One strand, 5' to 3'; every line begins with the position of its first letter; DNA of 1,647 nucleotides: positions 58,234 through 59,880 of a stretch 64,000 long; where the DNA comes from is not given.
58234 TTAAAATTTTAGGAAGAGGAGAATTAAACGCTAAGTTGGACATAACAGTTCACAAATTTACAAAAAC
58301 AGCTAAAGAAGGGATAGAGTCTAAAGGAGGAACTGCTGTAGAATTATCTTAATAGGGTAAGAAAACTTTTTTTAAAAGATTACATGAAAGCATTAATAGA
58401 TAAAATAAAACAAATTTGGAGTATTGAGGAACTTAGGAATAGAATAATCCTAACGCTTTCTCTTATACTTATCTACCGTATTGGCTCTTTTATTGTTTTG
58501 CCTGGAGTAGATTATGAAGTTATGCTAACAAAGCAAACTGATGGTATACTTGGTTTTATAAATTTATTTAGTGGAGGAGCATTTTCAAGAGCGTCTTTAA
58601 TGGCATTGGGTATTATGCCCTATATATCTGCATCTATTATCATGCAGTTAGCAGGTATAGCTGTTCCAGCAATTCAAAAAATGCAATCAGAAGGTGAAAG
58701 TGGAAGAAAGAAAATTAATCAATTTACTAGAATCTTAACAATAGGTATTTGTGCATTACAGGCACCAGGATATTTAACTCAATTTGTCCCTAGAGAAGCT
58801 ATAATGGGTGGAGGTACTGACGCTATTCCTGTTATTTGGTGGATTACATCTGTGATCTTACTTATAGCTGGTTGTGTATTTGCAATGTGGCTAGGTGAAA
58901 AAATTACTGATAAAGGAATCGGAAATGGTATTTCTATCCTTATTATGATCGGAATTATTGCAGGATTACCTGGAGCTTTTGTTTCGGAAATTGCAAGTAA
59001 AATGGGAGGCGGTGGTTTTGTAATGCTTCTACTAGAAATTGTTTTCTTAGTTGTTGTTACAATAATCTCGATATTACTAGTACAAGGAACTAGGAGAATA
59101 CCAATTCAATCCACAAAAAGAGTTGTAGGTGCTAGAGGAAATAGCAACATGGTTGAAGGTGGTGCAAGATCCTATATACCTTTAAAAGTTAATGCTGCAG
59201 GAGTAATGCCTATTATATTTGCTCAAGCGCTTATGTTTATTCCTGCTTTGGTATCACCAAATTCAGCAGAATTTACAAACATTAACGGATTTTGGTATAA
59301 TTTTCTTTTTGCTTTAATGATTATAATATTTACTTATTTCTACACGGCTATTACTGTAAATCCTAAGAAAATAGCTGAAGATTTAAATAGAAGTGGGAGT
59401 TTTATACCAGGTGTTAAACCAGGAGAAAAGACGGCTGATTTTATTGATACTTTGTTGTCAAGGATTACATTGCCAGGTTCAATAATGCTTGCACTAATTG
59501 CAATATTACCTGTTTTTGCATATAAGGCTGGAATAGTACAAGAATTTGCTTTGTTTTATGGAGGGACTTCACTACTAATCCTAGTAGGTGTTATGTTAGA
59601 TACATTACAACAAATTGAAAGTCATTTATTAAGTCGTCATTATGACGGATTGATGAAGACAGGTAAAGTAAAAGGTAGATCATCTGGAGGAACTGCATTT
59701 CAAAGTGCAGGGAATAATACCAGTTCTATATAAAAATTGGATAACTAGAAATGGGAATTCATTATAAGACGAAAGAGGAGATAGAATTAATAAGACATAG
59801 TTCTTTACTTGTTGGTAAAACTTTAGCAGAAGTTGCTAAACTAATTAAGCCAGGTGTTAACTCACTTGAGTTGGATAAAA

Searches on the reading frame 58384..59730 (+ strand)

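Call 72: search_protein_families(library=pfam, proteins=[window:58384-59730:+], max_evalue=0.00001)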
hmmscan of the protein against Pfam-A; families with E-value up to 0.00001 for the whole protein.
window:58384-59730:+ (449 aa): 1 family
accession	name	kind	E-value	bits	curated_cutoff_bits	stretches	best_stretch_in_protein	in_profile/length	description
PF00344.25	SecY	-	1.9e-102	343.2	32.2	1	71-408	1-306/306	SecY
